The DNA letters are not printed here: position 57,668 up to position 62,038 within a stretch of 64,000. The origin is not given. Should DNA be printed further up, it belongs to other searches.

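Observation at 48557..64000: Island-borne BREX-like operon with non-canonical composition and order (unknown / Mrr / two small unknowns / PglX / BrxC-like / PglZ)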

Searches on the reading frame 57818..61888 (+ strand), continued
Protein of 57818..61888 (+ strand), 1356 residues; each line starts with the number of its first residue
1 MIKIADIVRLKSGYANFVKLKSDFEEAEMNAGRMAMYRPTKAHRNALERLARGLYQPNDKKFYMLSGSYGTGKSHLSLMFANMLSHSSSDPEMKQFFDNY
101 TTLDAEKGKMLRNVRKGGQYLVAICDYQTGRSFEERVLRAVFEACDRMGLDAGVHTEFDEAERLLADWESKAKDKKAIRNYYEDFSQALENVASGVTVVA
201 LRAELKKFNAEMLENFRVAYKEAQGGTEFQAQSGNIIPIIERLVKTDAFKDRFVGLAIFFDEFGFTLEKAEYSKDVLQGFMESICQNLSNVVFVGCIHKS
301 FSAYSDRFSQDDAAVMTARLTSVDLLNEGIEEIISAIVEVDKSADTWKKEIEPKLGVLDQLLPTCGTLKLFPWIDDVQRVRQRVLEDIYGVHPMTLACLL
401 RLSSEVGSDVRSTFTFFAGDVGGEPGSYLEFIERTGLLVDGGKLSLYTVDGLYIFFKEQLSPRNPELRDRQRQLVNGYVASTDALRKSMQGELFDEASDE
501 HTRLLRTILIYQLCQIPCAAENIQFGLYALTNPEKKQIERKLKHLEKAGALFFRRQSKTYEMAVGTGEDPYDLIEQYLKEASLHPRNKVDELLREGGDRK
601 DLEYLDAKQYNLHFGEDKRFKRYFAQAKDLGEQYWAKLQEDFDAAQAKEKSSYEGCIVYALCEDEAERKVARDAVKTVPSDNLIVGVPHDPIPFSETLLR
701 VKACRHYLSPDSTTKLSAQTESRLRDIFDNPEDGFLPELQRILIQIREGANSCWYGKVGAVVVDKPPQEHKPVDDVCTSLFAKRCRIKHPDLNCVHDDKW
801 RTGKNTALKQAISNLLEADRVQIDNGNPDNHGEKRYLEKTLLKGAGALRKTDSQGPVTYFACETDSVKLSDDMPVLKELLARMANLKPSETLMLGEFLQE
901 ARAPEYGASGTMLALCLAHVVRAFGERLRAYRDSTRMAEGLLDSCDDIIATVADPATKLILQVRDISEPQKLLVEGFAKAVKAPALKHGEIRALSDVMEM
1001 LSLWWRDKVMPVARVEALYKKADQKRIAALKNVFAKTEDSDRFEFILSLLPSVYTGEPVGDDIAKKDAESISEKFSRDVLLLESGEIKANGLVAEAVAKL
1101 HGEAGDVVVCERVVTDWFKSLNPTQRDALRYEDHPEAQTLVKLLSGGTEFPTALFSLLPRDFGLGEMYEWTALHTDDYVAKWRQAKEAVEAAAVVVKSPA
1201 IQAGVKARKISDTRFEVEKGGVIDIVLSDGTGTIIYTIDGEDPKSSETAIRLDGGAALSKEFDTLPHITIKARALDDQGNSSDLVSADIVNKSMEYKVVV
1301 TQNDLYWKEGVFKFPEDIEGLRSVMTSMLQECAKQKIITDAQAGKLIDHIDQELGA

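Call 64: search_protein_families(library=padloc, proteins=[L044:8540-9799:+, L008:7015-8223:+, L008:8240-9274:+, L011:6234-8048:+, L011:8121-9251:+, L023:7703-9454:+, L029:6864-8057:+, L030:6829-9009:+, L005:8435-9892:+, L010:7718-9076:+], max_evalue=0.00001)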
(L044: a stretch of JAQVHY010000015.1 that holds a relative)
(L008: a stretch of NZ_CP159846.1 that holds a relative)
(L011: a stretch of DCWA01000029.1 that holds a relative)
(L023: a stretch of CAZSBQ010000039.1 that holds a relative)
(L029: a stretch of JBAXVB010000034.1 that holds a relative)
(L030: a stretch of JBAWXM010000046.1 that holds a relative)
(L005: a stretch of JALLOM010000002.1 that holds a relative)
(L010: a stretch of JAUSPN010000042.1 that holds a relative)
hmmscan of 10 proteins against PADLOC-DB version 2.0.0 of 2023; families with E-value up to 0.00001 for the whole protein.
L044:8540-9799:+ (419 aa): 0 families

L008:7015-8223:+ (402 aa): 62 families (the best 25 are shown)
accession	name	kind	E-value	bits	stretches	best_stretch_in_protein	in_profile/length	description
PDLC03234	MTase_II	-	2.5e-96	321.2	1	3-396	2-365/375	Type II methyltransferase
PDLC03326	MTase_II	-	1.7e-93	312.1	1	4-396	3-375/412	Type II methyltransferase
PDLC03378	MTase_II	-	1.9e-88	295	1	6-399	3-332/344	Type II methyltransferase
PDLC03736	oMTase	-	2e-85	285.5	2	6-298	1020-1322/1497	orphan methyltransferase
PDLC00033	DruM2|DruM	-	6.1e-85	283.7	1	5-396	21-363/368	DNA cytosine methylase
PDLC03237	MTase_II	-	7.9e-65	217.4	2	7-191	795-983/1036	Type II methyltransferase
PDLC03272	MTase_II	-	5.6e-59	198.3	1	5-400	74-393/407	Type II methyltransferase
PDLC03737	oMTase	-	2.4e-58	196.1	2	71-263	502-695/912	orphan methyltransferase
PDLC02648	DrmMII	-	1.5e-55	186.8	1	2-396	18-450/468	DrmMII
PDLC00026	DruM2|DruM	-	2.1e-53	180.1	1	5-397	4-318/336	DNA cytosine methylase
PDLC02649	DrmMII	-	5e-53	178.6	1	48-398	88-419/422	DrmMII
PDLC00027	DruM2|DruM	-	1.2e-51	174.2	2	7-191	13-187/361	DNA cytosine methylase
PDLC03713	oMTase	-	9.3e-50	167.1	2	5-238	783-1044/1356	orphan methyltransferase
PDLC00031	DruM2|DruM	-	3.8e-48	162.4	2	8-191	14-187/361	DNA cytosine methylase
PDLC02650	DrmMII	-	8.8e-48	161.3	3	5-132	8-139/435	DrmMII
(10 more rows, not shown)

L008:8240-9274:+ (344 aa): 0 families

L011:6234-8048:+ (604 aa): 34 families (the best 25 are shown)
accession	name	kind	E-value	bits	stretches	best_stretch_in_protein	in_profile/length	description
PDLC02688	Orf5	-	1.8e-135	450.7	1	15-564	2-553/554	Orf5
PDLC04157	HEC-06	-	4.6e-80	267.8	1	7-594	6-556/558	-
PDLC04155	HEC-06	-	4.7e-76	254.4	1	7-595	4-560/562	-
PDLC04154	HEC-06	-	2.6e-73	245.6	1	16-595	15-566/569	-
PDLC02700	Orf5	-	2.4e-60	202.8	1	18-557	7-538/555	Orf5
PDLC02687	Orf5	-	3.1e-60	202.4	1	22-551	17-535/543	Orf5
PDLC02693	Orf5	-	8.2e-52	174.9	1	23-593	9-542/543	Orf5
PDLC02695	Orf5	-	1.1e-48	164.1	1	7-553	2-580/601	Orf5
PDLC02701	Orf5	-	3.4e-40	136.1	1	14-554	9-574/596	Orf5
PDLC02691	Orf5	-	8.7e-37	124.9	1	8-593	3-579/579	Orf5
PDLC02686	Orf5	-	5.2e-33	112.4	2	22-254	20-255/566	Orf5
PDLC02692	Orf5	-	1e-30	105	1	20-555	5-537/558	Orf5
PDLC02698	Orf5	-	4.9e-26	89.6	1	20-547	17-544/573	Orf5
PDLC02690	Orf5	-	1.3e-25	88.3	1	21-535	8-486/531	Orf5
PDLC04156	HEC-06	-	3e-22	76.9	1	24-540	22-526/562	-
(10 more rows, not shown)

L011:8121-9251:+ (376 aa): 75 families (the best 25 are shown)
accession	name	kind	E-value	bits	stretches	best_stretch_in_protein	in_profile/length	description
PDLC04175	HEC-01A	-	5.5e-131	434.9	1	5-376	4-362/363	-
PDLC04174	HEC-01A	-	2e-79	264.5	1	109-376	7-262/264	-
PDLC04177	HEC-01A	-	2.1e-53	179.8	2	154-374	178-390/393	-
PDLC04178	HEC-01A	-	8.1e-50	168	1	4-340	6-349/399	-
PDLC04183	HEC-01A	-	2.2e-42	143.6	2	128-374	160-400/402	-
PDLC04182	HEC-01A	-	3.8e-35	119.7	2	158-373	193-401/406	-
PDLC04176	HEC-01A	-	2.2e-33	114.1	1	6-340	2-337/371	-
PDLC04135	mad3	-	3.5e-26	90.6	1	6-372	1-374/374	mads_3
PDLC04179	HEC-01A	-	2.4e-25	87.6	2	174-376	259-455/459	-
PDLC02980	AriA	-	1.1e-24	86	1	30-325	1-304/304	-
PDLC04184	HEC-01A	-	3.3e-24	83.7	2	157-331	216-398/464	-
PDLC04180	HEC-01A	-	4.5e-24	83.4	1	25-339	19-338/382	-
PDLC04391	PDC-M07A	-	8.6e-24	82.3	2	146-371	174-400/412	-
PDLC04389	PDC-M07A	-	2.3e-23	80.9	2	181-350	214-401/443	-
PDLC04393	PDC-M07A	-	3.7e-23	80.2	2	166-365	199-398/435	-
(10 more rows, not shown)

L023:7703-9454:+ (583 aa): 2 families
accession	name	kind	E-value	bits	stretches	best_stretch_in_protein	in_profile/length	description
PDLC02394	pAgo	-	3.4e-10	36.3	1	123-408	61-358/1121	-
PDLC02402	Aga_SIR2-PNTD1-PNTD2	-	1.8e-08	31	1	275-410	356-487/876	Class I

L029:6864-8057:+ (397 aa): 32 families (the best 25 are shown)
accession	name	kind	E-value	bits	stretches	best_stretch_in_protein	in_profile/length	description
PDLC04807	PDC-S02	-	1.9e-137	456.2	1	11-390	9-346/351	-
PDLC04820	PDC-S02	-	7.5e-105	348.6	2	154-389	123-326/332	-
PDLC04803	PDC-S02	-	2.3e-97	323.9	1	83-389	5-264/269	-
PDLC04810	PDC-S02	-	1.3e-83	279.1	1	21-388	14-349/355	-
PDLC04795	PDC-S02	-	1.4e-83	279.1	1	17-388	23-349/357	-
PDLC04831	PDC-S02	-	6.4e-79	263.9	1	17-382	10-340/346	-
PDLC04827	PDC-S02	-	6.3e-75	249.8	1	17-281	9-231/234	-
PDLC04802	PDC-S02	-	5.2e-70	233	2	1-196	1-151/171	-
PDLC04822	PDC-S02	-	3.7e-68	228.3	1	16-345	8-288/294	-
PDLC04813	PDC-S02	-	2.8e-48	162.1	1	225-388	6-167/175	-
PDLC04812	PDC-S02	-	1.2e-43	146.6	2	17-104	7-94/151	-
PDLC01464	PD_DExK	-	2.2e-38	129.5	1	157-302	1-126/126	"CAS-I,CAS-II,CAS-III,CAS-IV,CAS-V,CAS-VI; associated"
PDLC04830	PDC-S02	-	2.4e-37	126.5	1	19-117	16-114/159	-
PDLC04826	PDC-S02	-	3e-34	116.6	1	20-269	13-217/222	-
PDLC04797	PDC-S02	-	4.9e-34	115.1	1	18-105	5-92/126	-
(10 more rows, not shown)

L030:6829-9009:+ (726 aa): 6 families
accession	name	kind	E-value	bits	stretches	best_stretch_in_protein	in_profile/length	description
PDLC02361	PifA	-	3.6e-74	248.7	1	7-691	4-705/720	PifA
PDLC04959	PDC-S20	-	1.3e-22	79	1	4-368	6-372/464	-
PDLC04957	PDC-S20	-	3.4e-12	44.6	1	169-260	165-257/446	-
PDLC04958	PDC-S20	-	5.8e-11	40.4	1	19-355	3-349/458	-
PDLC02210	QatA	-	3.3e-09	33.8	1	142-271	156-290/593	-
PDLC02209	QatA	-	3.1e-08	30.7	1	39-83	29-73/646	-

L005:8435-9892:+ (485 aa): 1 family
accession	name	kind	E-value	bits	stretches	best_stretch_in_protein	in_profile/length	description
PDLC02402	Aga_SIR2-PNTD1-PNTD2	-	3.4e-07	26.8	1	278-371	441-543/876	Class I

L010:7718-9076:+ (452 aa): 3 families
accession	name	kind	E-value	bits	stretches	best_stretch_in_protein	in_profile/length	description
PDLC02402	Aga_SIR2-PNTD1-PNTD2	-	4.5e-13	46.2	1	195-346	372-533/876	Class I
PDLC02418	Aga_SIR2-Kinase-PNTD1-PNTD2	-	1.2e-10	38.2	1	244-331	299-396/756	Class I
PDLC02394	pAgo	-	7.2e-08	28.6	1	13-335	35-390/1121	-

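Call 68: search_dna_similar(query=window:57818-61888:+, collection=plasmids, mode=protein, max_evalue=0.00001, max_rows=15)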
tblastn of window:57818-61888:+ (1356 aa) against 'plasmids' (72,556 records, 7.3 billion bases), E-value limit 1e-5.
Records with a match: 7; places in all: 7; records where one place covers at least 80% of the query: 1.
Best place of each record, by identity: <60% 7.
By first word of the organism name: Synechocystis 4; Abditibacteriota 1; Treponema 1; Geminocystis 1.
By predicted mobility (MOB-suite, as given by PLSDB): non-mobilizable 7.
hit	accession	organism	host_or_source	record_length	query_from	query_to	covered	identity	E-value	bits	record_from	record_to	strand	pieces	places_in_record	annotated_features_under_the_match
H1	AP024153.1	Abditibacteriota bacterium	Acer palmatum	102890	3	1355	100%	29.6%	7e-170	571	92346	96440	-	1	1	hypothetical protein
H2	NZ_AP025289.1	Treponema saccharophilum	-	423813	30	560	39%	23.8%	3e-12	80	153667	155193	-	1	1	hypothetical protein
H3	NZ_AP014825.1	Geminocystis sp. NIES-3709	-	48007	256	783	39%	23.6%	2e-9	70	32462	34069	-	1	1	hypothetical protein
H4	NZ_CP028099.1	Synechocystis sp. IPPAS B-1465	axenic culture,Synechocystis sp. GT-L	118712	256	638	28%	24.6%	1e-7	65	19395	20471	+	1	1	hypothetical protein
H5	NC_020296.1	Synechocystis sp. PCC 6803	-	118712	256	638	28%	24.6%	1e-7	65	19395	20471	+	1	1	hypothetical protein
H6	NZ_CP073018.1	Synechocystis sp. PCC 6803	cell culture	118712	256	638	28%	24.6%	1e-7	65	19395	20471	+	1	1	hypothetical protein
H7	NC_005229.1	Synechocystis sp. PCC 6803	-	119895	256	638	28%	24.6%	1e-7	65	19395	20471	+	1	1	hypothetical protein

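Call 69: get_annotated_region(hit=H1, flank=9000)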
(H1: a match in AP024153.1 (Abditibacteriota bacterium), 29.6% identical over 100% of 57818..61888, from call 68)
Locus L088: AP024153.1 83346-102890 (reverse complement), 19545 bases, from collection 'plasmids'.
description: Abditibacteriota bacterium IAD-21 plasmid pIAD-21 DNA, complete sequence
organism: Abditibacteriota bacterium (NCBI taxid 2783868)
taxonomy: Bacteria; Abditibacteriota; ; ; ; ; Abditibacteriota bacterium
host: -; source: Acer palmatum; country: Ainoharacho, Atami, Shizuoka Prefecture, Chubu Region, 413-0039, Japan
typing (MOB-suite, as given by PLSDB): non-mobilizable
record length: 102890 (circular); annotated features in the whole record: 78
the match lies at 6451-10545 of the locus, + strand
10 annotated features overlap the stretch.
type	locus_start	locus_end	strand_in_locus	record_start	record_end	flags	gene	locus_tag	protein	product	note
CDS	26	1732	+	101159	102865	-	rpoD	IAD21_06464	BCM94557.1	RNA polymerase sigma factor RpoD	-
CDS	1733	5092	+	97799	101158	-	-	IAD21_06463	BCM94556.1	hypothetical protein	-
CDS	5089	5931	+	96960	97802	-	-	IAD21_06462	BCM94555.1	hypothetical protein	-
CDS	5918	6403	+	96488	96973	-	-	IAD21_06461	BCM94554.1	hypothetical protein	-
CDS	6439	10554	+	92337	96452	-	-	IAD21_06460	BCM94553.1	hypothetical protein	-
CDS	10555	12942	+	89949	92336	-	-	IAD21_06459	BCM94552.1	hypothetical protein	-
CDS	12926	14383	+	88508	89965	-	-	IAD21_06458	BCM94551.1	hypothetical protein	-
CDS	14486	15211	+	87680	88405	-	-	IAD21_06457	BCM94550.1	hypothetical protein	-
CDS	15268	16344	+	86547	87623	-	-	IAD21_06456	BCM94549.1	hypothetical protein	-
CDS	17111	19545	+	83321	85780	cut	-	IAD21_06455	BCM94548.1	hypothetical protein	-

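Call 70: get_annotated_region(hit=H2, flank=9000)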
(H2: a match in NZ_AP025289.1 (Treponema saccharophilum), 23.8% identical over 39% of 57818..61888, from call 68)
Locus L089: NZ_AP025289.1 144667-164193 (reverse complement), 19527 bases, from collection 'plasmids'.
description: Treponema saccharophilum strain JCM 32279 plasmid pTS1, complete sequence
organism: Treponema saccharophilum (NCBI taxid 165)
taxonomy: Bacteria; Spirochaetota; Spirochaetia; Spirochaetales; Treponemataceae; Treponema; Treponema saccharophilum
host: -; source: -; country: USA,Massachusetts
typing (MOB-suite, as given by PLSDB): non-mobilizable
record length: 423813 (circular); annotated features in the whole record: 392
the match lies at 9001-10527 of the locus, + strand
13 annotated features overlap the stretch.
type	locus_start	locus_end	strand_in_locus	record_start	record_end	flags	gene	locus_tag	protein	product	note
CDS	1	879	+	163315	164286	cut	-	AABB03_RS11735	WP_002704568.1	DMT family transporter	GO:0055085 - transmembrane transport [Evidence IEA]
CDS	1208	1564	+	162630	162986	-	-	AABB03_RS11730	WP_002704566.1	four helix bundle protein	-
CDS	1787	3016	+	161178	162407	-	-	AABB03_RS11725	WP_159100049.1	DUF4832 domain-containing protein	-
CDS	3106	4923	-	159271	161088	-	-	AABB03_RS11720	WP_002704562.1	GGDEF domain-containing phosphodiesterase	-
CDS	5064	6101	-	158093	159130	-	-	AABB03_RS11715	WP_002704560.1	HNH endonuclease domain-containing protein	-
CDS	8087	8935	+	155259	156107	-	-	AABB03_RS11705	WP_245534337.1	DUF4007 family protein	-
CDS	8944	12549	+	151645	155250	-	-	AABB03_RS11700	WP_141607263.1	hypothetical protein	-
CDS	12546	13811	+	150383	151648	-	-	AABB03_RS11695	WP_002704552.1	aminotransferase class V-fold PLP-dependent enzyme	-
CDS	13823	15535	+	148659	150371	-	-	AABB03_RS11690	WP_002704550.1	DEAD/DEAH box helicase family protein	-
CDS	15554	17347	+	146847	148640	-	-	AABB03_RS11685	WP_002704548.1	ATP-binding protein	-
CDS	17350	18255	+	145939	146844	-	-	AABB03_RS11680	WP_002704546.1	phospholipase D family protein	-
CDS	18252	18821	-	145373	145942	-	-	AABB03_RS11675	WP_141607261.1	DNA-deoxyinosine glycosylase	GO:0006285 - base-excision repair, AP site formation [Evidence IEA]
CDS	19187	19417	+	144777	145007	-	-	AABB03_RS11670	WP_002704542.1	hypothetical protein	-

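Call 74: search_dna_similar(query=L001:16474-18456:+, collection=plasmids, mode=protein, max_evalue=1e-10, max_rows=30, rows=spread)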
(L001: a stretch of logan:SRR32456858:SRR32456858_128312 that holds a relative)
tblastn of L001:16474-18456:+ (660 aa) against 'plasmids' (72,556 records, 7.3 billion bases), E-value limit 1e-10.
Records with a match: 316; places in all: 322; records where one place covers at least 80% of the query: 21.
Best place of each record, by identity: <60% 316.
By first word of the organism name: Acinetobacter 147; Escherichia 54; Salmonella 18; Klebsiella 7; Ligilactobacillus 6; Vibrio 4; Enterobacter 4; Moellerella 4; Hymenobacter 3; Rhodococcus 3; and 51 more.
By predicted mobility (MOB-suite, as given by PLSDB): mobilizable 121; conjugative 112; non-mobilizable 83.
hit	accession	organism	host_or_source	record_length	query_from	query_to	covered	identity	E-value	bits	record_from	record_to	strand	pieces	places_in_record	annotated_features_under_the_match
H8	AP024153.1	Abditibacteriota bacterium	Acer palmatum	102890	3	472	71%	53.8%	9e-170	545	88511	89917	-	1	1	hypothetical protein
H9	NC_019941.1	Thioflavicoccus mobilis 8321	flat, laminated microbial mat in a salt ...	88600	1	657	100%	28.5%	4e-83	293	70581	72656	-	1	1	brxL: BREX system Lon protease-like protein BrxL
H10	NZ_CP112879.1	Pseudanabaena galeata CCNP1313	-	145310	10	465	69%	36.4%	1e-82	292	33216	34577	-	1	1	brxL: BREX system Lon protease-like protein BrxL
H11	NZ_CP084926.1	Ligilactobacillus salivarius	Homo sapiens,mixed culture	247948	7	497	74%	30.2%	5e-62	231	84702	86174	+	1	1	brxL: protease Lon-related BREX system protein BrxL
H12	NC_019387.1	Thermus oshimai JL-2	-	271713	7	463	69%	31.4%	3e-46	184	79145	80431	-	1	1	brxL: BREX system Lon protease-like protein BrxL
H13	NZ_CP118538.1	Salmonella enterica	Homo sapiens,cell culture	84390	1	483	73%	29.7%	2e-58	221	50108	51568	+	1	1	brxL: protease Lon-related BREX system protein BrxL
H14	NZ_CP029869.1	Salmonella enterica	-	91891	1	483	73%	29.7%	2e-58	221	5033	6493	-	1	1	brxL: protease Lon-related BREX system protein BrxL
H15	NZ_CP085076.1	Escherichia coli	Homo sapiens,pure culture,sputum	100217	1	483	73%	29.7%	2e-58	221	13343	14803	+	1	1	brxL: protease Lon-related BREX system protein BrxL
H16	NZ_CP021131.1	Meiothermus taiwanensis WR-220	-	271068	7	495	74%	29.2%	5e-46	183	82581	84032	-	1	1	brxL: BREX system Lon protease-like protein BrxL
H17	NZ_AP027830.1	Escherichia coli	Homo sapiens,whole organism,feces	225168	16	483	71%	29.9%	1e-56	215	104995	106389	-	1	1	brxL: protease Lon-related BREX system protein BrxL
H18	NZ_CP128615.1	Escherichia coli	Homo sapiens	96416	11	483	72%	29.5%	9e-58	219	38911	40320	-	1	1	brxL: protease Lon-related BREX system protein BrxL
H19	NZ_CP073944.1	Escherichia coli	Poultry,pure culture,Cloacal sample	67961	11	483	72%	29.5%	2e-57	218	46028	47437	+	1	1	brxL: protease Lon-related BREX system protein BrxL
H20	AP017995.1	Planktothrix agardhii NIES-204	-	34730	1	483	73%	28.7%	2e-51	199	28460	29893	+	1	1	hypothetical protein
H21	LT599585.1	Pseudomonas veronii 1YdBTEX2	-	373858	32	502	71%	28.5%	1e-46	185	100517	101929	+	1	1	hypothetical protein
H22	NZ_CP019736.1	Levilactobacillus brevis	cell culture,wheat beer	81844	17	460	67%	28.7%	8e-51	198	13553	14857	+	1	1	brxL: protease Lon-related BREX system protein BrxL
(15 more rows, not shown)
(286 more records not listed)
